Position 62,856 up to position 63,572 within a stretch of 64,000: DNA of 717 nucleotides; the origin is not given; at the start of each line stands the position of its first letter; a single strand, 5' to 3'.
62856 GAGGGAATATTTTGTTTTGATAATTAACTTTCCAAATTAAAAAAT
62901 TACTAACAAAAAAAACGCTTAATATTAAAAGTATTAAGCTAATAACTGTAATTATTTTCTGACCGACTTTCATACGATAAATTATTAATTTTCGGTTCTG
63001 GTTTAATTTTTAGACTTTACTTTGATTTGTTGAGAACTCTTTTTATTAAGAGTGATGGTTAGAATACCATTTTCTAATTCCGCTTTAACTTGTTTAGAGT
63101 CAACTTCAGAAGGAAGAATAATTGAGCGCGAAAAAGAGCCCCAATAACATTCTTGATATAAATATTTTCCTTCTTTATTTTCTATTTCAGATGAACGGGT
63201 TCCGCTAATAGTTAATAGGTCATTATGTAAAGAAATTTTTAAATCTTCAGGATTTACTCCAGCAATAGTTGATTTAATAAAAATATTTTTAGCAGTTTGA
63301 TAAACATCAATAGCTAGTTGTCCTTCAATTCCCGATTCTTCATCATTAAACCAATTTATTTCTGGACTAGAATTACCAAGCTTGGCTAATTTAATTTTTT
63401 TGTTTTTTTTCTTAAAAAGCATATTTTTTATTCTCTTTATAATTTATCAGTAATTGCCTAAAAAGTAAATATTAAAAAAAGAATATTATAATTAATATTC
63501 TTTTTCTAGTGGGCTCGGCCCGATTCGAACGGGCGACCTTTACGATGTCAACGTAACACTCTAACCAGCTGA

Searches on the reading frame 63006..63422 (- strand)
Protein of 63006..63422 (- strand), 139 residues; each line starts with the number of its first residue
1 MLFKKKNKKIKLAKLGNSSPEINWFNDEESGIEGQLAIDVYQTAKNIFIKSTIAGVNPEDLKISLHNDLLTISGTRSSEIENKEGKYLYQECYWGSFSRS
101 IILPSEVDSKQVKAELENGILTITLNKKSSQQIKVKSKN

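Call 26: find_encoding_contigs(protein=window:63006-63422:-, flank=10000, max_places=2)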
Protein window:63006-63422:- (139 aa): 9 contigs read that carry it; 2 places shown.
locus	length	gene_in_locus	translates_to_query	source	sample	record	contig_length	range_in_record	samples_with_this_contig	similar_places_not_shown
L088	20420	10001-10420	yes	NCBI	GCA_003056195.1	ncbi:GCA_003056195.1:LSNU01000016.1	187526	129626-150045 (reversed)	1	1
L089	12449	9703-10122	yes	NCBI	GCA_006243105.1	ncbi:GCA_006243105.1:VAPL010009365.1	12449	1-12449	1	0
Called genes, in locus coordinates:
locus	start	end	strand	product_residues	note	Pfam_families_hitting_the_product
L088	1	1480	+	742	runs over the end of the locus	PF01751:Toprim, PF01131:Topoisom_bac, PF01396:Zn_ribbon_Top1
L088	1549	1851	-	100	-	-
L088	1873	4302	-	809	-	PF01588:tRNA_bind, PF03483:B3_4, PF03484:B5, PF17759:tRNA_synthFbeta, PF03147:FDX-ACB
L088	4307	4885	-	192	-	PF01409:tRNA-synt_2d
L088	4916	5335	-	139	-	PF02912:Phe_tRNA-synt_N, PF01409:tRNA-synt_2d (weak)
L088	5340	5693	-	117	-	-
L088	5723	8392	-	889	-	PF00133:tRNA-synt_1, PF09334:tRNA-synt_1g (weak), PF01406:tRNA-synt_1e (faint), PF09334:tRNA-synt_1g (weak), PF08264:Anticodon_1, PF10458:Val_tRNA-synt_C (weak)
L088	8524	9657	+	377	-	PF01368:DHH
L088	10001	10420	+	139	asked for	PF00011:HSP20, PF17886:ArsA_HSP20 (weak)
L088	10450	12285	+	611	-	PF12229:PG_binding_4 (faint), PF04294:VanW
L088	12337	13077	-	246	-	PF02096:60KD_IMP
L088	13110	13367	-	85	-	PF01809:YidD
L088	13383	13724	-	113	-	PF00825:Ribonuclease_P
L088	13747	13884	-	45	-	PF00468:Ribosomal_L34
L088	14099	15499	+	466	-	PF11638:DnaA_N, PF00308:Bac_DnaA, PF01695:IstB_IS21, PF00004:AAA (faint), PF08299:Bac_DnaA_C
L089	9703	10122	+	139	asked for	PF00011:HSP20, PF17886:ArsA_HSP20 (weak)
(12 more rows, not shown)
